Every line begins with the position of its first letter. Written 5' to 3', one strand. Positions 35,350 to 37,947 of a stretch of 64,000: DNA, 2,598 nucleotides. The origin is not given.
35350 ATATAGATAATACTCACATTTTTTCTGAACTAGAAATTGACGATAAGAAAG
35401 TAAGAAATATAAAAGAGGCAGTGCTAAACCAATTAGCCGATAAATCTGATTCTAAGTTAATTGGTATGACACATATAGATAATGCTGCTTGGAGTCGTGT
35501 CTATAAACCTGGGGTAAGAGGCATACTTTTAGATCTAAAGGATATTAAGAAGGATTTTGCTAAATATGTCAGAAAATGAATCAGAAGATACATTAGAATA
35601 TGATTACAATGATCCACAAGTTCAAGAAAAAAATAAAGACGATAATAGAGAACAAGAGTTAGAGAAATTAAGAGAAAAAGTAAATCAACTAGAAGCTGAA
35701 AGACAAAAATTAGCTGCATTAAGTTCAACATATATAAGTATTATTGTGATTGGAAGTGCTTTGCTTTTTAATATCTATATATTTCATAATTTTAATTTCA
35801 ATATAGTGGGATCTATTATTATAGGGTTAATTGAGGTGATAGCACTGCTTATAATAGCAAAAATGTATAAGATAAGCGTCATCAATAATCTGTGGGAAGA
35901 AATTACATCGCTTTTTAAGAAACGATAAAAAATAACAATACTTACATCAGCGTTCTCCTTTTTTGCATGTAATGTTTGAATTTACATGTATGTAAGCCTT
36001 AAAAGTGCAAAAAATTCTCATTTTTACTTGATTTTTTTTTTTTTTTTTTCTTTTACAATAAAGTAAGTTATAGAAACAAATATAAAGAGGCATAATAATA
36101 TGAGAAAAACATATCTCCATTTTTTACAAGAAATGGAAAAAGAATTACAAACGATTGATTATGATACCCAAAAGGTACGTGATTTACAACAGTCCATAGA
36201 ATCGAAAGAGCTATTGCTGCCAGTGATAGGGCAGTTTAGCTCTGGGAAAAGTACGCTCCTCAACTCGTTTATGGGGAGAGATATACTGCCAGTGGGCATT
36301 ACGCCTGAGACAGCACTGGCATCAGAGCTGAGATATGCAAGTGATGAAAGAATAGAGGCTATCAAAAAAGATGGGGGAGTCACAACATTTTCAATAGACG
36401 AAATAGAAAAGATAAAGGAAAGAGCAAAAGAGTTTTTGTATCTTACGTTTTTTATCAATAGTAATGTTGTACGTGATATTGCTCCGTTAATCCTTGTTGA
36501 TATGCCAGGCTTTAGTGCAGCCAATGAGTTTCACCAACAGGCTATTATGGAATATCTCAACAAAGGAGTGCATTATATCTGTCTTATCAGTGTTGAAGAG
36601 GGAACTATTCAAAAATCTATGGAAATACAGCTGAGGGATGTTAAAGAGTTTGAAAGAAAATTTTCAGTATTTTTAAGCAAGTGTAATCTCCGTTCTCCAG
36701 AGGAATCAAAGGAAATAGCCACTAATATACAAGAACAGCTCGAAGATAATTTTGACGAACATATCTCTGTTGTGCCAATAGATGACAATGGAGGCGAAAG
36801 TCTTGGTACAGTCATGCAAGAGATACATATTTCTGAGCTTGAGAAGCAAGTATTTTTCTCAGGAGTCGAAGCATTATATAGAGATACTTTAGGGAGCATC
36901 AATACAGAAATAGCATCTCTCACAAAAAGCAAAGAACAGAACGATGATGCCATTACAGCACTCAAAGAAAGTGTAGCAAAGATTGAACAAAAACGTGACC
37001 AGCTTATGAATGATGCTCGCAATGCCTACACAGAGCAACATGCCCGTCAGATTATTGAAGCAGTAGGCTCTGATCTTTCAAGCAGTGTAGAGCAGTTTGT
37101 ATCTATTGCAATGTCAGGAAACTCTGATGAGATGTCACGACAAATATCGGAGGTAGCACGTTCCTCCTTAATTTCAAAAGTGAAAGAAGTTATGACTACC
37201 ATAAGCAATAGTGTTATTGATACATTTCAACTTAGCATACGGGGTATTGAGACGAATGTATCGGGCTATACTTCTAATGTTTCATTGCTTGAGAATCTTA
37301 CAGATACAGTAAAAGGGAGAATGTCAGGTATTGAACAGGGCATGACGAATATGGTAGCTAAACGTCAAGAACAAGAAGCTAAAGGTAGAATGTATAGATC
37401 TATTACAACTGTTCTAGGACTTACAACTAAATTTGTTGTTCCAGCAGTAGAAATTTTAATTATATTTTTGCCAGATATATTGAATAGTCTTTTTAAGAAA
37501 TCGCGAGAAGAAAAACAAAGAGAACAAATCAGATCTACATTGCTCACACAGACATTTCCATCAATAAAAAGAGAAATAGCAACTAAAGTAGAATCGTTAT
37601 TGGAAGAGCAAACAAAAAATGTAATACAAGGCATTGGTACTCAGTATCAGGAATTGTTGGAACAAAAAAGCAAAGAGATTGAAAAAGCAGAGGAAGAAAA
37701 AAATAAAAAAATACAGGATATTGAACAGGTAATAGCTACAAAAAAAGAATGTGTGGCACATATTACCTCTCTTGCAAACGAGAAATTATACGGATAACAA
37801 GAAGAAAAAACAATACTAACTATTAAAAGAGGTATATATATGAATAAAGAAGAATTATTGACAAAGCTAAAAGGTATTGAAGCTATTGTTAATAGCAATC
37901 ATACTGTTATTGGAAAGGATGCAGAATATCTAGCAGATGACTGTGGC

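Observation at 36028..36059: T18 homopolymer forms the spacer of a putative promoter upstream of the dynamin-like operon (possible slipped-strand phase variation)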

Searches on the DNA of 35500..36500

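Call 36: search_rna_families(source=window, start=35500, end=36500, threshold=evalue, max_evalue=1)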
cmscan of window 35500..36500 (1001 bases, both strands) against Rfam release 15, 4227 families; matches with E-value up to 1: 1.
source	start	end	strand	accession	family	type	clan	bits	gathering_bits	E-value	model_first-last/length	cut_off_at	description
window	35920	35971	-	RF02626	WsnRNA59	Gene; sRNA;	-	20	49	0.29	1-89/89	no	Wolbachia sRNA 59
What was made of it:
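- There is no Rfam hit (call 36).
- Tried and rejected: The only hit is a chance-level one, WsnRNA59 at E = 0.29 (call 36).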

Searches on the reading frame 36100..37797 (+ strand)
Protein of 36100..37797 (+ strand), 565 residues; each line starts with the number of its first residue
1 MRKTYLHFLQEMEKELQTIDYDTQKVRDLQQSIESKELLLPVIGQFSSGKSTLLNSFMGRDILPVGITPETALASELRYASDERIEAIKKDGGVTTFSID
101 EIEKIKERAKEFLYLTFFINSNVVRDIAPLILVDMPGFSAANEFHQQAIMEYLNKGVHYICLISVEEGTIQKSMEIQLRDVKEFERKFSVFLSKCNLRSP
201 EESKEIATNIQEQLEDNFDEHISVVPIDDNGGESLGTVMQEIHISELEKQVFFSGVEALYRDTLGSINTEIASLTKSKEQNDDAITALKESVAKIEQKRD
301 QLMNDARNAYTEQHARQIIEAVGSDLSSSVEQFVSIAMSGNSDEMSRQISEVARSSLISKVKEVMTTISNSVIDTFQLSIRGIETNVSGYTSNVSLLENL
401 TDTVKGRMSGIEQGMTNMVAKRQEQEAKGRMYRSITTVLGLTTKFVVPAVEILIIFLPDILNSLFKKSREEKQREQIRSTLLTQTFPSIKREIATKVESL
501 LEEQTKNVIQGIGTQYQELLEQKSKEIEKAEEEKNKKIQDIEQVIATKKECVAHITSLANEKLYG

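Call 6: search_protein_families(library=pfam, proteins=[window:36100-37797:+])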
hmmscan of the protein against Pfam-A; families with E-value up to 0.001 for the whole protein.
window:36100-37797:+ (565 aa): 2 families
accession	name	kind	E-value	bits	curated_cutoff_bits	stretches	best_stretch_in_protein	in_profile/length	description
PF00350.29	Dynamin_N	-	3.6e-18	66.6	27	1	42-167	3-140/168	Dynamin family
PF01926.29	MMR_HSR1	-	3.1e-05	24.5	21.9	1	42-184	4-99/113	50S ribosome-binding GTPase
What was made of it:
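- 36100..37797 (+): DLP1, dynamin-like GTPase, 565 aa. Pfam Dynamin_N 66.6 bits against a cut-off of 27 (call 6).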

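Call 8: find_encoding_contigs(protein=window:36100-37797:+, flank=3000, max_places=10)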
Protein window:36100-37797:+ (565 aa): no gene with exactly this product is on record in the collection.

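Call 9: find_homologous_proteins(query=window:36100-37797:+, max_evalue=1e-20)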
Query window:36100-37797:+ (565 aa): 477 proteins with E <= 1e-20 among 8000 candidates; the best 120 are listed.
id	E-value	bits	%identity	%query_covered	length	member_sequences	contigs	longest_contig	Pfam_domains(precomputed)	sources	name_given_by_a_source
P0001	0.0e+0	1079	90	100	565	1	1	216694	PF01926.30,PF00350.30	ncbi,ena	-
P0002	4.6e-258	875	95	78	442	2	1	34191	-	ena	-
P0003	2.7e-145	503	43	98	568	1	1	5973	PF00350.30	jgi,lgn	jgi:hypothetical protein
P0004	7.8e-142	492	43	100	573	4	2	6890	PF01926.30,PF00350.30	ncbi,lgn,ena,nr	ncbi:MAG TPA: hypothetical protein EYG73_08825 [Arcobacter sp.]|nr:hypothetical protein [Arcobacter 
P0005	2.7e-141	490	42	100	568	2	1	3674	PF00350.30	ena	-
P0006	3.2e-141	490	43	100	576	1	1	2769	PF01926.30,PF00350.30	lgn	-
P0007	3.6e-141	490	42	100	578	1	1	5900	PF00350.30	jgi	-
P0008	6.3e-140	486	44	100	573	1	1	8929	PF00350.30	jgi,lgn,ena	-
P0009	3.4e-138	480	43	100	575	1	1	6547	PF00350.30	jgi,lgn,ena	-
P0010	3.3e-136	473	42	100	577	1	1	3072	PF00350.30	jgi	-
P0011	4.2e-136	473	42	100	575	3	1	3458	PF01926.30,PF00350.30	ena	-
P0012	6.5e-136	472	43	100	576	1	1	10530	PF00350.30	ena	-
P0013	1.4e-135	471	42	100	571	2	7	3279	PF00350.30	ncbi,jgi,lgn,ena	-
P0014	1.6e-135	471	41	100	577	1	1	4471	PF01926.30,PF00350.30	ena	-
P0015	2.3e-135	471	40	100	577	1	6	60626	PF01926.30,PF00350.30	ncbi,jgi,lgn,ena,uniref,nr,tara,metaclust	ncbi:MAG: hypothetical protein CMK65_02210 [Pseudoalteromonas sp.]|uniref:dynamin family protein n=1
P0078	8.5e-104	366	36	99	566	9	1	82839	PF01926.30,PF00350.30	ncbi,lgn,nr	ncbi:hypothetical protein A9M92_05375 [Campylobacter lari]|nr:hypothetical protein [Campylobacter la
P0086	1.9e-100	355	35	99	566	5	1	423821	PF00350.30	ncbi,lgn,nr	ncbi:TPA: dynamin family protein [Campylobacter coli]|nr:dynamin family protein [Campylobacter coli]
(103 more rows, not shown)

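Call 10: find_encoding_contigs(protein=P0001, flank=6000, max_places=6)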
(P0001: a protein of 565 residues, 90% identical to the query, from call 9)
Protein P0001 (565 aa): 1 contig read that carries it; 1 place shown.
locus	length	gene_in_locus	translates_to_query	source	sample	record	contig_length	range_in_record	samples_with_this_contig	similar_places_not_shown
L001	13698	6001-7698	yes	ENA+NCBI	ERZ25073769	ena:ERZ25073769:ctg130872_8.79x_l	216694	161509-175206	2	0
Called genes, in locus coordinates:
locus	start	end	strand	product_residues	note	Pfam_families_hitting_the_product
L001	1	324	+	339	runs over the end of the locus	PF06723:MreB_Mbl, PF00022:Actin (faint), PF25216:Volactin (weak), PF00012:HSP70, PF14450:FtsA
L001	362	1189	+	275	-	PF04085:MreC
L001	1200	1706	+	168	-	-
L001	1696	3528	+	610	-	PF03717:PBP_dimer, PF00905:Transpeptidase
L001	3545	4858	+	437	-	PF01098:FTSW_RODA_SPOVE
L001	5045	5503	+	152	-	PF13274:SocA_Panacea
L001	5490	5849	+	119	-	-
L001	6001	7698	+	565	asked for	PF00350:Dynamin_N, PF01926:MMR_HSR1 (faint)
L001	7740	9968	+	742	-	PF00350:Dynamin_N, PF01926:MMR_HSR1 (faint)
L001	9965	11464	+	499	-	PF00350:Dynamin_N, PF01926:MMR_HSR1 (weak)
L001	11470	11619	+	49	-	-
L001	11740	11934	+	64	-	-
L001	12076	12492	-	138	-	-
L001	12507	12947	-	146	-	PF02561:FliS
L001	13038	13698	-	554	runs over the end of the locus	PF01487:DHquinase_I, PF08501:Shikimate_dh_N, PF01488:Shikimate_DH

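Call 11: find_encoding_contigs(protein=P0002, flank=6000, max_places=6)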
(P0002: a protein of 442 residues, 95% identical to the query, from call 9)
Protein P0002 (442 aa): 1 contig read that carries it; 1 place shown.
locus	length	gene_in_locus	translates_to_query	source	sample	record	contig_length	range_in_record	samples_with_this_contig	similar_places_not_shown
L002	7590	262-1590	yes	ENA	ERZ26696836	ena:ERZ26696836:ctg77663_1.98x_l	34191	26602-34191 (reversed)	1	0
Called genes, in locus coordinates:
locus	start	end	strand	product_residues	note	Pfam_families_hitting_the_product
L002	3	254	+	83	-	?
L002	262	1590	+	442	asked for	-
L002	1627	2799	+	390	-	PF00350:Dynamin_N, PF01926:MMR_HSR1 (faint)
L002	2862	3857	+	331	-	-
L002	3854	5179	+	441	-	PF00350:Dynamin_N, PF01926:MMR_HSR1 (weak)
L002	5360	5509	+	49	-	-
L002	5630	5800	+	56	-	-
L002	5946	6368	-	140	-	-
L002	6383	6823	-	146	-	PF02561:FliS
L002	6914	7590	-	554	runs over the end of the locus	PF01487:DHquinase_I, PF08501:Shikimate_dh_N, PF01488:Shikimate_DH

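Call 14: search_protein_families(library=padloc, proteins=[window:36100-37797:+], max_evalue=0.01)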
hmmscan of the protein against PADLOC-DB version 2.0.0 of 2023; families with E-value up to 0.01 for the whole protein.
window:36100-37797:+ (565 aa): 2 families
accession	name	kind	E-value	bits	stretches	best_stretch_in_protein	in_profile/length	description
PDLC03841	LeoBC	-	1.6e-06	25.6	1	261-548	303-583/601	-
PDLC03840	LeoA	-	0.00051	17.2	1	8-60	24-76/577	-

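Call 16: search_solved_structures(query=window:36100-37797:+, max_evalue=0.001)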
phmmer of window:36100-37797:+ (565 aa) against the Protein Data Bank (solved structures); distinct sequences matched with E-value up to 0.001: 2.
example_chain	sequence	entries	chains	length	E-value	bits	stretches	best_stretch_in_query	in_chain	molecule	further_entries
5owv_C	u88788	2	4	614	8.4e-12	48.1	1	25-189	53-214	GTP-binding protein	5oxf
2j68_A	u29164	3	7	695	7.1e-05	25.2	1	22-92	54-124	BACTERIAL DYNAMIN-LIKE PROTEIN | DYNAMIN FAMILY PROTEIN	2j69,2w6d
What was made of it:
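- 36100..37797 (+): Similar to 5owv chain C at E = 8e-12 (call 16).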

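Call 19: find_related_loci(query=A1, collection=genome_contigs, flank=6000)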
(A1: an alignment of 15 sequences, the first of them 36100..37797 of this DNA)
Query A1 (565 aa) in genome_contigs; peptide patterns used: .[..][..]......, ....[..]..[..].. (x = any residue, [..] = any of these).
243 stretches matched a pattern; 162 encode a relative of the query (tblastn E <= 1e-3); the best 80 are kept; 79 distinct loci.
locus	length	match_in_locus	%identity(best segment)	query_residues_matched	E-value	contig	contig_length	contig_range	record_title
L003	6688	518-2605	43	2-564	1e-147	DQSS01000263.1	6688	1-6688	MAG TPA_asm: Arcobacter sp. isolate SZUA-1382 k95_428984, whole genome shotgun sequence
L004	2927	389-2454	42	2-564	5e-151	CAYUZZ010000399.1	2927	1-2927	MAG TPA_asm: uncultured Hyphomicrobiales bacterium isolate SRP118108_co5_124 genome assembly, contig: NODE_52512_length_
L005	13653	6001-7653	42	1-551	3e-141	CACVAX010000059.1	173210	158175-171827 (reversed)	MAG: uncultured Sulfurovum sp. isolate HLG_WM_MAG_04 genome assembly, contig: NODE_8_length_173210_cov_30.574701, whole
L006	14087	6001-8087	40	5-564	2e-139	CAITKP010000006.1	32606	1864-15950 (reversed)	MAG: uncultured Campylobacterales bacterium isolate YR2_bin-0300 genome assembly, contig: bin-0300:006/107, whole genome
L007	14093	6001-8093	42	1-564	3e-139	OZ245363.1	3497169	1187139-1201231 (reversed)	MAG: Spirochaetaceae bacterium isolate 33477e18-5526-469a-9656-55c3f18f4b17 genome assembly, chromosome: 1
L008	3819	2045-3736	40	2-560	7e-140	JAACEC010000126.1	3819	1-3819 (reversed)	MAG: Proteobacteria bacterium isolate OTbin.15 scaffold_20710, whole genome shotgun sequence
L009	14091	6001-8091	40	1-564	2e-134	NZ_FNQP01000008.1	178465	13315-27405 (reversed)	Thiothrix caldifontis strain DSM 21228, whole genome shotgun sequence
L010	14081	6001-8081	41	2-565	5e-132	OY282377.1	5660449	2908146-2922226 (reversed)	MAG: uncultured Latescibacteria bacterium genome assembly, chromosome: 1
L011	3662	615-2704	37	5-564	2e-134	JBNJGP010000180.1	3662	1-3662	MAG: Candidatus Muiribacteriota bacterium isolate Y22_30dBSe2.bin.75 NODE_24836_length_3662_cov_16.394050, whole genome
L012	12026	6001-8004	39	29-564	1e-129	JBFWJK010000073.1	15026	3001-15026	MAG: Desulfobacteraceae bacterium isolate CA_2019_NHSR_17 NODE_8507_length_15052_cov_4.263987_NHSR, whole genome shotgun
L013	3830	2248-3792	40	2-512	3e-129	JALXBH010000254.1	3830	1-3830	MAG: Calditrichia bacterium isolate T2_metabat2_scaf2bin.084 T2_NODE_58658_length_3830_cov_2.370510, whole genome shotgu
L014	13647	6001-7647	40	2-564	1e-125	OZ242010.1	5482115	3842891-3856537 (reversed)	MAG: Candidatus Latescibacterota bacterium isolate 318c57a3-5c92-4b38-acc3-b9680ed3e2d2 genome assembly, chromosome: 1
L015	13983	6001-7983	41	5-565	3e-125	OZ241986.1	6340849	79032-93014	MAG: Candidatus Latescibacterota bacterium isolate 0d522d25-140f-41b3-910f-d932058e053c genome assembly, chromosome: 1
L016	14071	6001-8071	35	5-563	7e-123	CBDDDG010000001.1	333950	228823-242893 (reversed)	MAG: Salinispira sp. isolate d360f53b-5d9a-44a8-9a98-b0cd9caa4a36 genome assembly, contig: contig_1, whole genome shotgu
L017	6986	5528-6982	41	1-485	8e-121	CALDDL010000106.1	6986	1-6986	MAG TPA_asm: uncultured bacterium isolate SRR3330212_bin.56_CONCOCT_v1.1_MAG genome assembly, contig: ERZ724084.8536, wh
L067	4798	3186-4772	32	1-546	2e-87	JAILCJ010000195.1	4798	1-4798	MAG: Campylobacter sp. isolate RUI582 k141_494716_flag=0_multi=12.0000_len=4798, whole genome shotgun sequence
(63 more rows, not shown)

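Call 40: find_encoding_contigs(protein=P0086, flank=7000, max_places=8)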
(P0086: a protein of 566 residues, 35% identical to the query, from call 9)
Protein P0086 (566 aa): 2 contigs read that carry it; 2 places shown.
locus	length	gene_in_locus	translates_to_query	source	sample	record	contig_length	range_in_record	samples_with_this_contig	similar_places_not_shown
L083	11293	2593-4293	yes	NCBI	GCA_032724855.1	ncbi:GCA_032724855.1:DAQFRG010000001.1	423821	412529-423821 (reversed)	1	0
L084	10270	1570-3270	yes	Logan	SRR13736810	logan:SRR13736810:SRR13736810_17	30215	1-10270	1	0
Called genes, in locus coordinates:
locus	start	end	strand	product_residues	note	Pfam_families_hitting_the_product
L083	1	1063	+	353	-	PF03382:DUF285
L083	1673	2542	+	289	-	PF05762:VWA_CoxE (weak)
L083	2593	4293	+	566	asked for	PF00350:Dynamin_N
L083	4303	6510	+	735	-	PF00350:Dynamin_N, PF01926:MMR_HSR1 (faint)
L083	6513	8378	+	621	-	PF00350:Dynamin_N (weak)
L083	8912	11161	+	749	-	PF00669:Flagellin_N, PF00700:Flagellin_C (weak)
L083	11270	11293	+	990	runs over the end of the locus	PF17854:FtsK_alpha, PF01580:FtsK_SpoIIIE, PF09397:FtsK_gamma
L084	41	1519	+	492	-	PF13519:VWA_2 (faint), PF05762:VWA_CoxE (weak)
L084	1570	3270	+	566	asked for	PF00350:Dynamin_N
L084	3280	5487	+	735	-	PF00350:Dynamin_N, PF01926:MMR_HSR1 (faint)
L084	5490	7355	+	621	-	PF00350:Dynamin_N (weak)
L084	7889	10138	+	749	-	PF00669:Flagellin_N, PF00700:Flagellin_C (weak)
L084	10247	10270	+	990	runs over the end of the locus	PF17854:FtsK_alpha, PF01580:FtsK_SpoIIIE, PF09397:FtsK_gamma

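Call 41: find_encoding_contigs(protein=P0078, flank=7000, max_places=8)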
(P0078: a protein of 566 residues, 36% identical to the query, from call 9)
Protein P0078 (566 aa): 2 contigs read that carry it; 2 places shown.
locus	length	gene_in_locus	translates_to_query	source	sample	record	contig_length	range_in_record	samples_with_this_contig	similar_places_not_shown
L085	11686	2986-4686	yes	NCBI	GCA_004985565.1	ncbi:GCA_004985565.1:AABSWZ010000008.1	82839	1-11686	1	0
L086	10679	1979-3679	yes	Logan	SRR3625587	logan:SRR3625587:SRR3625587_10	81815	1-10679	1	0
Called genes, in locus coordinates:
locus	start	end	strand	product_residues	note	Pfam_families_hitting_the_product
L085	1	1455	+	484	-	PF17868:AAA_lid_8, PF03382:DUF285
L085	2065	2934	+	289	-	PF05762:VWA_CoxE (weak)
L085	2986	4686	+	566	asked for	PF00350:Dynamin_N, PF01926:MMR_HSR1 (weak)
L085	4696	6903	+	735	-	PF00009:GTP_EFTU (faint), PF00350:Dynamin_N, PF01926:MMR_HSR1 (faint)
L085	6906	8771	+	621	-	PF00350:Dynamin_N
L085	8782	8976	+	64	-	-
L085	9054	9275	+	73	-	-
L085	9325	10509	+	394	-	PF03193:RsgA_GTPase (weak), PF01926:MMR_HSR1, PF04548:AIG1 (weak), PF05128:DUF697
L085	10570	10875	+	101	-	-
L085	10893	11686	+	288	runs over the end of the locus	PF08220:HTH_DeoR (weak), PF08279:HTH_11, PF13280:WYL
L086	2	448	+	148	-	?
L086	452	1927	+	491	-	PF05762:VWA_CoxE (weak)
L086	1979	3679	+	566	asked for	PF00350:Dynamin_N, PF01926:MMR_HSR1 (weak)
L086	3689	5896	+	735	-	PF00009:GTP_EFTU (faint), PF00350:Dynamin_N, PF01926:MMR_HSR1 (faint)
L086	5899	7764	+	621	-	PF00350:Dynamin_N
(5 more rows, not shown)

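Call 57: find_homologous_proteins(query=L067:3168-4772:+, max_evalue=1e-80)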
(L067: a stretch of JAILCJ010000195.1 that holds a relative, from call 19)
Query L067:3168-4772:+ (535 aa): 808 proteins with E <= 1e-80 among 8000 candidates; the best 120 are listed.
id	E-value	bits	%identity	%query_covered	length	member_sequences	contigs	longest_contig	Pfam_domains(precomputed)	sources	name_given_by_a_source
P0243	0.0e+0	1127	100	100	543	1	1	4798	PF00350.30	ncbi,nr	ncbi:MAG: dynamin family protein, partial [Campylobacter sp.]|nr:dynamin family protein [Campylobact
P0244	2.2e-135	470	45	97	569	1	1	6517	PF00350.30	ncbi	-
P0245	2.1e-134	467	45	99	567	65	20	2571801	PF00350.30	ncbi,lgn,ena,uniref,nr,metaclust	ncbi:hypothetical protein CAMRE0001_1506 [Campylobacter rectus RM3267]|uniref:GTP-binding protein (D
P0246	2.6e-134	467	46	99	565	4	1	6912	PF00350.30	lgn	-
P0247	4.0e-134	466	46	99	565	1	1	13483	PF00350.30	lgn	-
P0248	7.0e-134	465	43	99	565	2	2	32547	PF00350.30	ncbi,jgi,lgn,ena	-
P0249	1.3e-133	464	46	99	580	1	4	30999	PF00350.30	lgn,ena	-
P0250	2.7e-133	463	44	98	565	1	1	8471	PF01926.30,PF00350.30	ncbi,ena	-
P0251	3.1e-133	463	45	99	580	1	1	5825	PF00350.30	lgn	-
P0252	4.2e-133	463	45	99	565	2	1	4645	PF00350.30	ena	-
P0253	8.2e-133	462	45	99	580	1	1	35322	PF00350.30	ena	-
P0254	1.1e-132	461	45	99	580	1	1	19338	PF00350.30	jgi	-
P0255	1.6e-132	461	45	99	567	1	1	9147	PF00350.30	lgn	-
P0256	2.4e-132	460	45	99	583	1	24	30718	PF00350.30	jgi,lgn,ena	-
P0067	3.5e-132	460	45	98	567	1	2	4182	PF00350.30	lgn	-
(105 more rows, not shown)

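Call 61: search_protein_families(library=ncbifam, proteins=[window:36100-37797:+], max_evalue=0.01)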
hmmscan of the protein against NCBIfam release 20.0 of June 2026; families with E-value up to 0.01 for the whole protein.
window:36100-37797:+ (565 aa): 7 families
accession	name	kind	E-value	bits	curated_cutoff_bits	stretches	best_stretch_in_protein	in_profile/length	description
NF052648.1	DynmDynABac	equivalog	6.8e-06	24.2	1600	1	13-73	586-646/1187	dynamin GTPase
TIGR00436.1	era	equivalog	1.4e-05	24.7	116.25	1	119-256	39-172/270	GTPase Era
NF041922.1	DLP_LeoA_gen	subfamily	2.7e-05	23.4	325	1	7-60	18-72/532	LeoA/HP0731 family dynamin-like GTPase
TIGR00231.1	small_GTP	domain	2.8e-05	24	42.5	1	41-207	7-136/164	GTP-binding protein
NF000908.1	PRK00089.1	equivalog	6e-05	22.5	237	1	126-253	49-174/291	GTPase Era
NF007368.0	PRK09866.1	equivalog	0.0017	16.7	1146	1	31-81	63-113/742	clamp-binding protein CrfC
NF040480.1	CGLAU_01105_fam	hypoth_equivalog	0.0095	16.2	45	0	250-338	73-157/179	CGLAU_01105 family protein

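Call 62: find_encoding_contigs(protein=P0245, flank=2500, max_places=10)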
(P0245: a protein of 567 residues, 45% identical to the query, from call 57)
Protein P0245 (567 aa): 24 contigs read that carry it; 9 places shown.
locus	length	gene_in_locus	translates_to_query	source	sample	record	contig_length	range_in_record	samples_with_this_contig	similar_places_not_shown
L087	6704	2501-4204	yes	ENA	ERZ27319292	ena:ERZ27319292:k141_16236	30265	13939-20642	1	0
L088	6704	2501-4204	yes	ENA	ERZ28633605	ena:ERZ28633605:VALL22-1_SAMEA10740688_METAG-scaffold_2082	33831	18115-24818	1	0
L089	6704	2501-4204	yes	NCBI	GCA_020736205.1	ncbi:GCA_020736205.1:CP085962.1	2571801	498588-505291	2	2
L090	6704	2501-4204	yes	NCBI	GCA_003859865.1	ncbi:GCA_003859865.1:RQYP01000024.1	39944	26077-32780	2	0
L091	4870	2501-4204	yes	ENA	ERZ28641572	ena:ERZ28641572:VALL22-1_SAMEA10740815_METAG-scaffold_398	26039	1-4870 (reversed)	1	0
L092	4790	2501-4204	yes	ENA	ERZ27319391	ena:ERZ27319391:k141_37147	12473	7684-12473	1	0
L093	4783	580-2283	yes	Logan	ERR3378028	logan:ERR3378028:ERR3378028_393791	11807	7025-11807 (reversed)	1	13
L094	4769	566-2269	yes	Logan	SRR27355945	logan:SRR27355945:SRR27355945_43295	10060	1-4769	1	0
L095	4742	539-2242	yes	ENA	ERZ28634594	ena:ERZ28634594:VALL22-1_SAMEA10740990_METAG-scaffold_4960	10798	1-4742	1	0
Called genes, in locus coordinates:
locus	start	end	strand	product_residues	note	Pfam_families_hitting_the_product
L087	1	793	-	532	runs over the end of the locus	PF03929:PepSY_TM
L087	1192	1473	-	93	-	-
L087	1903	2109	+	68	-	-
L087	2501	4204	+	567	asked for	PF00350:Dynamin_N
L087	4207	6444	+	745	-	PF00350:Dynamin_N, PF01926:MMR_HSR1 (faint)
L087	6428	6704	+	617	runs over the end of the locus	PF00350:Dynamin_N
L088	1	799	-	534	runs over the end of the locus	PF03929:PepSY_TM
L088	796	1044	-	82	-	-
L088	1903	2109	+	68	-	-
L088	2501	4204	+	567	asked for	PF00350:Dynamin_N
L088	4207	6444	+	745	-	PF00350:Dynamin_N, PF01926:MMR_HSR1 (faint)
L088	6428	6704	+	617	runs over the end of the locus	PF00350:Dynamin_N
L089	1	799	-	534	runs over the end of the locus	PF03929:PepSY_TM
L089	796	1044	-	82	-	-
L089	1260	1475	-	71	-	PF05171:HemS (weak), PF06228:ChuX_HutX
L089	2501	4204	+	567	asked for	PF00350:Dynamin_N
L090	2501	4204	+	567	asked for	PF00350:Dynamin_N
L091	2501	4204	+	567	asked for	PF00350:Dynamin_N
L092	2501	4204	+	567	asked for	PF00350:Dynamin_N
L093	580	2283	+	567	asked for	PF00350:Dynamin_N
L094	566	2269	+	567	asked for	PF00350:Dynamin_N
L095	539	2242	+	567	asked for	PF00350:Dynamin_N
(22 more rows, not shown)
